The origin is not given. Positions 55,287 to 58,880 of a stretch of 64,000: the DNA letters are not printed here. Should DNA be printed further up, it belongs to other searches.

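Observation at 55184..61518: Complete, apparently functional compact type II-C CRISPR-Cas9 locus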

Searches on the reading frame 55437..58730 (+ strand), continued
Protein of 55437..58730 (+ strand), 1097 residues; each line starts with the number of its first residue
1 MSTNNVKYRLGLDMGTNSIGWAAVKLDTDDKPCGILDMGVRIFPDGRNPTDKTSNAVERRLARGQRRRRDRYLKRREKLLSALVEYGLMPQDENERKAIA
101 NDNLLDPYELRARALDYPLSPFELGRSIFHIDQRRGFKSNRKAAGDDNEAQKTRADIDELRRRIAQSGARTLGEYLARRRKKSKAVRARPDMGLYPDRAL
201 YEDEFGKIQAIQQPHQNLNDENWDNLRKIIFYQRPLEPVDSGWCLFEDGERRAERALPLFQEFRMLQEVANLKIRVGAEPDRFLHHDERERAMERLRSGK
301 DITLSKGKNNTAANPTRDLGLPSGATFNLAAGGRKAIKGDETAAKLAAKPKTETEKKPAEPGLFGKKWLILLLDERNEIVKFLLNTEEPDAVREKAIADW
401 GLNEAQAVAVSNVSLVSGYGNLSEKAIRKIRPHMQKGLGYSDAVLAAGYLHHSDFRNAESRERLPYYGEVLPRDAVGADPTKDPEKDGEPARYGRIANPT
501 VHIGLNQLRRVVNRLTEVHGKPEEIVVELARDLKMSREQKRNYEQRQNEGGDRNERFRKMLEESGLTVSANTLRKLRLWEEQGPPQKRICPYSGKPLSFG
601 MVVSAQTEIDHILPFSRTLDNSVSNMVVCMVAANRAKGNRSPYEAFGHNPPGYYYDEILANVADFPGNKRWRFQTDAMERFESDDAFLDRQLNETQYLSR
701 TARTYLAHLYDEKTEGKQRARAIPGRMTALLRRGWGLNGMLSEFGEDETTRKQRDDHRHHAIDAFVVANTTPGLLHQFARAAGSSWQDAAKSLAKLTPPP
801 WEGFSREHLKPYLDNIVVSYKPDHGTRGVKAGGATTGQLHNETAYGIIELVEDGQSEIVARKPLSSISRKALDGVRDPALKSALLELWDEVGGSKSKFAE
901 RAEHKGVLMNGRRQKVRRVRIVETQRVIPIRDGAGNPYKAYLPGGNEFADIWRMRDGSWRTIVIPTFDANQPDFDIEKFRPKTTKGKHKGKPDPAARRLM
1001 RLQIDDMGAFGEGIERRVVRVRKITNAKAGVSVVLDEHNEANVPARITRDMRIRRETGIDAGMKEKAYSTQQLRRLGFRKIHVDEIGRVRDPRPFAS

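Call 13: find_related_loci(query=window:55437-58727:+, collection=genome_contigs, flank=5000)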
Query window:55437-58727:+ (1097 aa) in genome_contigs; peptide patterns used: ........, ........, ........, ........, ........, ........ (x = any residue, [..] = any of these).
28 stretches matched a pattern; 4 encode a relative of the query (tblastn E <= 1e-3); 4 distinct loci.
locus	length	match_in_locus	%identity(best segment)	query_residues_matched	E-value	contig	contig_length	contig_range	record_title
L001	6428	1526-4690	65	3-1092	0e+0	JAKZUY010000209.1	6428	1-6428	MAG: Dehalococcoidia bacterium isolate Langseth_MAG_00097 Langseth_MAG_00097_000000000209, whole genome shotgun sequence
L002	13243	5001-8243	65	1-1095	0e+0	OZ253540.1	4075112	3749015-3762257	MAG: Dehalococcoidia bacterium isolate 12151d70-3c61-4942-ab7c-45b58ecc7731 genome assembly, chromosome: 1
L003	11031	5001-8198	58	4-1095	0e+0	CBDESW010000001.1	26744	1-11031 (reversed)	MAG: Dehalococcoidia bacterium isolate 15034885-6cce-4004-a438-bd7f6032d031 genome assembly, contig: contig_1, whole gen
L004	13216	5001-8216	66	1-1095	0e+0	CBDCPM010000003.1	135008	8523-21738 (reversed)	MAG: Dehalococcoidia bacterium isolate e106aa75-8e7b-471b-8364-be862cd00600 genome assembly, contig: contig_3, whole gen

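Call 16: find_encoding_contigs(protein=P0001, flank=6000, max_places=3)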
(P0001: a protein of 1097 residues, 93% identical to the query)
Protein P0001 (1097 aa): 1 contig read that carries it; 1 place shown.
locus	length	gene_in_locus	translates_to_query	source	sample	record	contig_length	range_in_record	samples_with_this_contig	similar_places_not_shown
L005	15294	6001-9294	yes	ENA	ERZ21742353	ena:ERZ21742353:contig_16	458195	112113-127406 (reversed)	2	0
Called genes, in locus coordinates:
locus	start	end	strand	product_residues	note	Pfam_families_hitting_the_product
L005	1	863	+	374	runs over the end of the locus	PF02481:DNA_processg_A, PF17782:WHD_DprA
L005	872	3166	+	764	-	PF01751:Toprim, PF01131:Topoisom_bac, PF01396:Zn_ribbon_Top1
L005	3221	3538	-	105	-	-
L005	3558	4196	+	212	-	-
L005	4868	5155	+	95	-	-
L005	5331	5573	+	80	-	-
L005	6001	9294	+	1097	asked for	PF18470:Cas9_a, PF13395:HNH_4, PF18541:RuvC_III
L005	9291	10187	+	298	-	PF01867:Cas_Cas1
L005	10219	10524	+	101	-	PF09827:CRISPR_Cas2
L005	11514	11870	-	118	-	-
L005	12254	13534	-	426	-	PF00275:EPSP_synthase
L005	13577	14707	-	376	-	PF01170:UPF0020, PF01209:Ubie_methyltran (weak), PF13847:Methyltransf_31, PF08241:Methyltransf_11 (weak), PF13649:Methyltransf_25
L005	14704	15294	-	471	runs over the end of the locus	PF07005:SBD_N, PF17042:NBD_C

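Call 17: find_encoding_contigs(protein=window:55437-58730:+, flank=6000, max_places=3)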
Protein window:55437-58730:+ (1097 aa): no gene with exactly this product is on record in the collection.

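Call 32: find_related_loci(query=A1, collection=metagenome_contigs, flank=3000)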
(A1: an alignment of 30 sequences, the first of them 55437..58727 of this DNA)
Query A1 (1097 aa) in metagenome_contigs; peptide patterns used: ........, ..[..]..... (x = any residue, [..] = any of these).
600 stretches matched a pattern (row limit reached: there are more); 556 encode a relative of the query (tblastn E <= 1e-3); the best 80 are kept; 80 distinct loci.
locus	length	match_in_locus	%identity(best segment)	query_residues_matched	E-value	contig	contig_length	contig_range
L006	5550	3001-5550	68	1-861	0e+0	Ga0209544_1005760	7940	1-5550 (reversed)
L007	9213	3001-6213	50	6-1094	0e+0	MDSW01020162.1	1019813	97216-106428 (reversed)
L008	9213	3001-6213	49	6-1094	0e+0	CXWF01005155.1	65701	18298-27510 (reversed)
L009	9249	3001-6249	48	7-1094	0e+0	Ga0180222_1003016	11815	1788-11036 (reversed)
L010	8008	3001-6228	48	4-1094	0e+0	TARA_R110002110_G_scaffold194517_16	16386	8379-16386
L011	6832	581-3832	49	1-1094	0e+0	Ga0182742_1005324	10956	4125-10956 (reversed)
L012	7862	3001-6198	49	5-1094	0e+0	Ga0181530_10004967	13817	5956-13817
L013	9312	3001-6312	51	6-1094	0e+0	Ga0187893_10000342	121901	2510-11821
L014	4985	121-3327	48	8-1094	0e+0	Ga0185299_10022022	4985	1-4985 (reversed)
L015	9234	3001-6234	49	6-1097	0e+0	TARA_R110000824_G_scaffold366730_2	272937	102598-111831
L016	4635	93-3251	43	8-1095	0e+0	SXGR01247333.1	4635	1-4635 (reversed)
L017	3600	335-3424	43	8-1094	0e+0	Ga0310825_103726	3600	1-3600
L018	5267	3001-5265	52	5-777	0e+0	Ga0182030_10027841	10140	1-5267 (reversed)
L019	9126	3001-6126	39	4-1093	0e+0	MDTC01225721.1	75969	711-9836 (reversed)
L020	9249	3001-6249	40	2-1090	0e+0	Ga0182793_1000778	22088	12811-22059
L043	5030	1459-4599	37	5-1097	0e+0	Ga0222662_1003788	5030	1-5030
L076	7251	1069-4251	39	8-1094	0e+0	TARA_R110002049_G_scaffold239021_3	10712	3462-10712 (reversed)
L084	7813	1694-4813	38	9-1097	0e+0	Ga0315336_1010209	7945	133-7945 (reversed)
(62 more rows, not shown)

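Call 33: find_encoding_contigs(protein=P0002, flank=4000, max_places=1)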
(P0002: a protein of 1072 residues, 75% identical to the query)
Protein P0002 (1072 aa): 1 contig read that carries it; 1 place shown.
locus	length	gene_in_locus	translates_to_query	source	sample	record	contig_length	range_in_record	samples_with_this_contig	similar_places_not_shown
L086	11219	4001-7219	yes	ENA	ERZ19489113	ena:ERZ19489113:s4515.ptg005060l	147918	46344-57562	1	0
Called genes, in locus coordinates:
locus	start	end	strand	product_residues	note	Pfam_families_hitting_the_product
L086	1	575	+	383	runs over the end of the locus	PF02515:CoA_transf_3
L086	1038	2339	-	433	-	PF02515:CoA_transf_3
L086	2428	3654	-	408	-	PF02515:CoA_transf_3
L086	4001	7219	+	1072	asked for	PF18470:Cas9_a, PF13395:HNH_4, PF18541:RuvC_III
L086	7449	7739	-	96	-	-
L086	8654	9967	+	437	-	-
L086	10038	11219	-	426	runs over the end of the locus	PF00275:EPSP_synthase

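Call 34: find_encoding_contigs(protein=P0003, flank=4000, max_places=1)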
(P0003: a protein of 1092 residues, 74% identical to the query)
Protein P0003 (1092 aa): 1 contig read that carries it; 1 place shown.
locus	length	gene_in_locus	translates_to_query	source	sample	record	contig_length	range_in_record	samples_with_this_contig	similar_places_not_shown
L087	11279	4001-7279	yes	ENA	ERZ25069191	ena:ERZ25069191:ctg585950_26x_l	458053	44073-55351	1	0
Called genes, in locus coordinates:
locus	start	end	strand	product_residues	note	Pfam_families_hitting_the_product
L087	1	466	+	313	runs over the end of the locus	PF19300:BPD_transp_1_N, PF00528:BPD_transp_1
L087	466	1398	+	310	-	PF00528:BPD_transp_1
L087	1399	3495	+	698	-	PF00005:ABC_tran, PF01078:Mg_chelatase (faint), PF13191:AAA_16 (faint), PF13304:AAA_21 (weak), PF08352:oligo_HPY, PF00005:ABC_tran, PF02463:SMC_N (weak), PF08352:oligo_HPY, +2 more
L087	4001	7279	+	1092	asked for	PF18470:Cas9_a (weak), PF13395:HNH_4, PF18541:RuvC_III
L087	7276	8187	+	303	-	PF01867:Cas_Cas1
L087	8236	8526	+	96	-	PF09827:CRISPR_Cas2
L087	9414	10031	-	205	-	-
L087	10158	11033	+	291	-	-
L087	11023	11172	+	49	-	-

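Call 35: find_encoding_contigs(protein=P0005, flank=4000, max_places=1)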
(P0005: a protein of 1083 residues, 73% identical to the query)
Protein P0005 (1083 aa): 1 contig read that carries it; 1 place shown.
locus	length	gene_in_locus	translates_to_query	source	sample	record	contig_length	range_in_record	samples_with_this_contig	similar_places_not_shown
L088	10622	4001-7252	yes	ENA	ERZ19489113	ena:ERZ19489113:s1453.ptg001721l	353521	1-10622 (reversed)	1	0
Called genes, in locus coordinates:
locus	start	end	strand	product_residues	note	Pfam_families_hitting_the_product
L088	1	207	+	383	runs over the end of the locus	PF02515:CoA_transf_3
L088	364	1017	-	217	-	PF12686:DUF3800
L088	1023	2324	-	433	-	PF02515:CoA_transf_3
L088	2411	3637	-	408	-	PF02515:CoA_transf_3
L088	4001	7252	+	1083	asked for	PF18470:Cas9_a, PF13395:HNH_4, PF18541:RuvC_III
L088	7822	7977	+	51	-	-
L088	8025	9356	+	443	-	-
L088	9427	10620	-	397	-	?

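Call 36: find_encoding_contigs(protein=P0006, flank=4000, max_places=1)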
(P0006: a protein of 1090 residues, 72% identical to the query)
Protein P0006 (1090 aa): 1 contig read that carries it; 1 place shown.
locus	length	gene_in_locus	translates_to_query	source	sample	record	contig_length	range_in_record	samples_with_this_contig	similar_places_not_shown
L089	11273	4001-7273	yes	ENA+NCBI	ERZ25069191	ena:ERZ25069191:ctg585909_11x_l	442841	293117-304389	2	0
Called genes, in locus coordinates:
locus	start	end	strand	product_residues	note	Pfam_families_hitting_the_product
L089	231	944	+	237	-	PF05685:Uma2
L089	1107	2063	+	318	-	PF03781:FGE-sulfatase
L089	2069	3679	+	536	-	PF00890:FAD_binding_2 (weak), PF01266:DAO (weak), PF01494:FAD_binding_3, PF04820:Trp_halogenase, PF07992:Pyr_redox_2 (faint), PF12831:FAD_oxidored, PF13450:NAD_binding_8 (weak), PF04820:Trp_halogenase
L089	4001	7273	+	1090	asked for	PF18470:Cas9_a, PF13395:HNH_4, PF18541:RuvC_III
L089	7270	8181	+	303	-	PF01867:Cas_Cas1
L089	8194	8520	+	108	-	PF09827:CRISPR_Cas2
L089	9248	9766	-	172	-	-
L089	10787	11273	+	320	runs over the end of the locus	PF01040:UbiA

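Call 83: predict_structure(alignment_id=A1)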
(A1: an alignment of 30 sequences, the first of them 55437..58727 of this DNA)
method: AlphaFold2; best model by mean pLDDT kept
length: 1097 residues; sequences in the alignment: 30
mean_pLDDT: 64.8   pTM: 0.31
mean pLDDT of the five models: 64.8, 63.4, 60.9, 60.6, 57.5
residues with pLDDT >= 90: 53; 70-90: 503; 50-70: 227; < 50: 314
segments of 3 or more residues with pLDDT < 50: 1-4, 43-66, 136-146, 234-246, 451-480, 484-506, 530-540, 615-655, 678-704, 711-717, 726-758, 772-786, 788-793, 796-844, 970-974, 1095-1097
pLDDT, mean of each block of 10 residues (from residue 1): 60 64 76 68 43 39 47 76 89 78 78 90 88 55 50 80 89 90 77 77 90 88 86 44 47 85 90 79 86 90 76 80 74 75 86 74 84 90 84 87 85 78 82 84 74 39 29 34 44 33 50 71 67 38 60 79 78 80 69 68 72 45 24 30 44 48 53 52 35 35 50 46 51 33 30 42 62 47 43 46 37 30 33 32 60 73 80 83 88 83 83 79 72 55 63 75 63 60 70 76 80 75 68 74 63 69 68 78 67 53
secondary structure, 60 per line:
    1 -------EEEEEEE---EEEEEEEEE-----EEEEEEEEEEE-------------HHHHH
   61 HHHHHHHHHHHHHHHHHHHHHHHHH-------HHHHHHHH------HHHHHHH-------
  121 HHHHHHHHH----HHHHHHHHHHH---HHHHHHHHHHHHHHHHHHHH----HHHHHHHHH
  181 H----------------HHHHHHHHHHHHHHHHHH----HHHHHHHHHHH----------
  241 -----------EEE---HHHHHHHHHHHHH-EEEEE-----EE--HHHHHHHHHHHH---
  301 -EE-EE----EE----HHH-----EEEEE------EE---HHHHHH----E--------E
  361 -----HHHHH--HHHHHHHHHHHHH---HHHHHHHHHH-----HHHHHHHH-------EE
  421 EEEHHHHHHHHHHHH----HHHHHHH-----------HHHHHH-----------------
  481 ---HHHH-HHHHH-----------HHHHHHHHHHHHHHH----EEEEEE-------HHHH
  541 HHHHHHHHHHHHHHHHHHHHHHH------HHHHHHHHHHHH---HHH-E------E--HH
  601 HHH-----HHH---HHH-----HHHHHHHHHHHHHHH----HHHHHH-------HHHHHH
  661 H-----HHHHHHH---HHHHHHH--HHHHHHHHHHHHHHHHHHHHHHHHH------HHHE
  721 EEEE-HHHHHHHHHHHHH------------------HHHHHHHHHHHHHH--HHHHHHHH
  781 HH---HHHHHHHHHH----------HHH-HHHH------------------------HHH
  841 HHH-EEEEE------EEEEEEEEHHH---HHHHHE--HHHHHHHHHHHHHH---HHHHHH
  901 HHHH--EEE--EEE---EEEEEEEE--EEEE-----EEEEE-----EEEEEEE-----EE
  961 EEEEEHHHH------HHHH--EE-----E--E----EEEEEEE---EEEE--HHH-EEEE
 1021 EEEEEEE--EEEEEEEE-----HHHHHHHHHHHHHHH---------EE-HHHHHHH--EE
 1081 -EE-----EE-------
elements in order (helices of 4 or more, strands of 3 or more residues): E8-14 E18-26 E32-42 H56-85 H93-100 H107-113 H121-129 H134-144 H148-167 H172-181 H198-215 H220-230 E252-254 H258-270 E272-276 H286-297 E325-329 H341-346 H366-370 H373-385 H389-398 H404-411 E419-423 H424-435 H440-446 H458-463 H484-487 H489-493 H505-519 E524-529 H537-563 H570-581 H599-603 H623-637 H642-647 H655-661 H667-673 H677-683 H686-710 E720-724 H726-738 H757-770 H773-782 H786-795 H810-813 H838-843 E845-849 E856-863 H870-874 H878-891 H895-904 E907-909 E912-914 E918-925 E928-931 E937-941 E947-953 E959-965 H966-969 H976-979 E997-1003 E1007-1010 E1017-1027 E1030-1037 H1043-1057 H1070-1076

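Call 90: search_protein_families(library=padloc, proteins=[window:55437-58730:+], max_evalue=0.001)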
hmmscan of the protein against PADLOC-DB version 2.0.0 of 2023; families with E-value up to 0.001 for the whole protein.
window:55437-58730:+ (1097 aa): 5 families
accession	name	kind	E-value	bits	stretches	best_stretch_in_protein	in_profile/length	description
PDLC01256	Cas9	-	2.5e-96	322.1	1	7-782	1-687/711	"CAS-II-A,CAS-II-B,CAS-II-C; effector__SPE"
PDLC00973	Cas9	-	2.7e-90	302.1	2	242-780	277-791/830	CRISPR subtype II RNA-guided endonuclease Cas9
PDLC01460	Cas9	-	6.4e-83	277.4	1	9-782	4-671/901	"CAS-II-A,CAS-II-B,CAS-II-C; effector__SPE"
PDLC00975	Cas9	-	1e-62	210.7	2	423-779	447-782/1120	Cas9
PDLC01580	Cas9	-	4.6e-24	82.6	2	505-769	742-984/1329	"CAS-II-A,CAS-II-B,CAS-II-C; effector__SPE"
